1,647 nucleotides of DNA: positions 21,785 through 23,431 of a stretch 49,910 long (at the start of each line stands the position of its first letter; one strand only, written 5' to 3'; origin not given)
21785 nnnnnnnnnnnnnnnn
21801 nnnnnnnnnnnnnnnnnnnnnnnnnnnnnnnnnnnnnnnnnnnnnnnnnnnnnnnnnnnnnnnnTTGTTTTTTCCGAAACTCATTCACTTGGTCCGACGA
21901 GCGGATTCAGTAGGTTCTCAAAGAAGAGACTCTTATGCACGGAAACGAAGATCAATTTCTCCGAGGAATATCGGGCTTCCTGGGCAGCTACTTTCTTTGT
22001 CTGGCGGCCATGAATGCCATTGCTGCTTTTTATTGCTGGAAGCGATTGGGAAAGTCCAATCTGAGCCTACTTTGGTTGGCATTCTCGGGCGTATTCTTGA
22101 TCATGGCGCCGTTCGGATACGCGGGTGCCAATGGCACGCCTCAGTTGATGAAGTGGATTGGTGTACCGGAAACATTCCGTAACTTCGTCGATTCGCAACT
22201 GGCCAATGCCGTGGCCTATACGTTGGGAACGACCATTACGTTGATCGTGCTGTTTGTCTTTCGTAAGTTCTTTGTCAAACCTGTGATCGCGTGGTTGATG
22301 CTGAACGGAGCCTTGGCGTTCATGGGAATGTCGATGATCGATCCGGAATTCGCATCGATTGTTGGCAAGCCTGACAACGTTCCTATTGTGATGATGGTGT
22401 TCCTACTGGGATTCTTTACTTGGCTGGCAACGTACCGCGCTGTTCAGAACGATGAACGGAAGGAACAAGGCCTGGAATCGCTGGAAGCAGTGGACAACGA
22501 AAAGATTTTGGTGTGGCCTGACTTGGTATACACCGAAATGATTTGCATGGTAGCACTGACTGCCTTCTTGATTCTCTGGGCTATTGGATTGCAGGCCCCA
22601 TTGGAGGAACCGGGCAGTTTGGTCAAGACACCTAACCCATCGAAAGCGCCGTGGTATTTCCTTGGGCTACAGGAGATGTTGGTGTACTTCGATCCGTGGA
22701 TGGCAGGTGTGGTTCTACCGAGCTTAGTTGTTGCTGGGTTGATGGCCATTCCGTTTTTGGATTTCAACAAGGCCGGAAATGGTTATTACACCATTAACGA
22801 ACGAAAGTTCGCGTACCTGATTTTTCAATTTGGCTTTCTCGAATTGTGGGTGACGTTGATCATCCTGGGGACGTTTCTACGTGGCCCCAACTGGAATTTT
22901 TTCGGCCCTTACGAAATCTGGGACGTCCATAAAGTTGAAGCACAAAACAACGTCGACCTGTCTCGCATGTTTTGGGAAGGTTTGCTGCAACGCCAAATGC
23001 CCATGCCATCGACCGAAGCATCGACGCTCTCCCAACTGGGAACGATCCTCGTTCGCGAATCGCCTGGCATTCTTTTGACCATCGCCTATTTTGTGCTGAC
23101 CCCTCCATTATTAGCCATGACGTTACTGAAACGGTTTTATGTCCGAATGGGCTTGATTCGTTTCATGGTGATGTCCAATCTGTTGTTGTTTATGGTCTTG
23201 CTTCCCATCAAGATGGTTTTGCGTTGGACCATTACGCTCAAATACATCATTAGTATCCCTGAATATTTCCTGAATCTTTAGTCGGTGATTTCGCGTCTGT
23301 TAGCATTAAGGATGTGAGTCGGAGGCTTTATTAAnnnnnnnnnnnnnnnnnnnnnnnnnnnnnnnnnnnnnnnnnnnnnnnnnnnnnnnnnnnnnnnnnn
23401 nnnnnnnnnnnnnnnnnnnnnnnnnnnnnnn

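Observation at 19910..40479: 20.6-kb single-strand respiratory super-cluster joining a bc-type complex, copper and haem shuttles, an aa3-type oxidase, haem A synthesis and a Cu-delivery module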

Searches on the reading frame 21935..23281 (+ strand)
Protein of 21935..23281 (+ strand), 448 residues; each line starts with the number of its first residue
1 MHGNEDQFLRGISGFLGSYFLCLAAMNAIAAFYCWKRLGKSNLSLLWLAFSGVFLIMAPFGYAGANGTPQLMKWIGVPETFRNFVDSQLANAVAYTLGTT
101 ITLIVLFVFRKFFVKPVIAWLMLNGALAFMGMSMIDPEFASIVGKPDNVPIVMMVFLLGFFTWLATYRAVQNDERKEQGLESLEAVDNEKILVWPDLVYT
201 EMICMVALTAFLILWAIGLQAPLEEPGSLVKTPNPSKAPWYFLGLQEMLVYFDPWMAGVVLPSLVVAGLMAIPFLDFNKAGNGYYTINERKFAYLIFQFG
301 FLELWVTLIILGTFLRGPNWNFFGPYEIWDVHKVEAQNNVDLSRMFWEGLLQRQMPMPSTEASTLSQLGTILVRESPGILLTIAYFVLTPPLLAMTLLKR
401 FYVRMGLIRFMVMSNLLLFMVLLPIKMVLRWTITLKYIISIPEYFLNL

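Call 4: search_protein_families(library=pfam, proteins=[window:21935-23281:+], max_evalue=0.01)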
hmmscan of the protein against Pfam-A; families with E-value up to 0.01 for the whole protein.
window:21935-23281:+ (448 aa): 1 family
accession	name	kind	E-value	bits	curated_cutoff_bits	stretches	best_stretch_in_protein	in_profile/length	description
PF00032.22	Cytochrom_B_C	-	5.6e-05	23.8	20.7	1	230-304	5-78/102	Cytochrome b(C-terminal)/b6/petD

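Call 6: search_protein_families(library=ncbifam, proteins=[window:21935-23281:+], max_evalue=0.01)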
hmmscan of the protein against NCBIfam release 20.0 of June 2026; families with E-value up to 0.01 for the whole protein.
window:21935-23281:+ (448 aa): 2 families
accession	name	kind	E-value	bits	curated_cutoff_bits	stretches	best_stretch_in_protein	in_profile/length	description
NF040970.1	memb_ExtQ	equivalog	1.8e-14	54.1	150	1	203-325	14-133/134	selenite/tellurite reduction operon b-type cytochrome membrane protein ExtQ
TIGR01156.1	cytb6_f_IV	equivalog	0.00036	20.4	127.05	1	194-305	32-142/160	cytochrome b6-f complex subunit IV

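Call 54: search_solved_structures(query=window:21935-23281:+, max_evalue=0.01)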
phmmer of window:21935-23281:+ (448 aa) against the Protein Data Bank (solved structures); distinct sequences matched with E-value up to 0.01: 2.
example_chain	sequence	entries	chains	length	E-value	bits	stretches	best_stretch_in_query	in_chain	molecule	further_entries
1q90_D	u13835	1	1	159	0.00044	22.7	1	193-306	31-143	Cytochrome b6-f complex subunit 4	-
6rqf_J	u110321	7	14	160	0.0055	19.1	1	194-305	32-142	Cytochrome b6-f complex subunit 4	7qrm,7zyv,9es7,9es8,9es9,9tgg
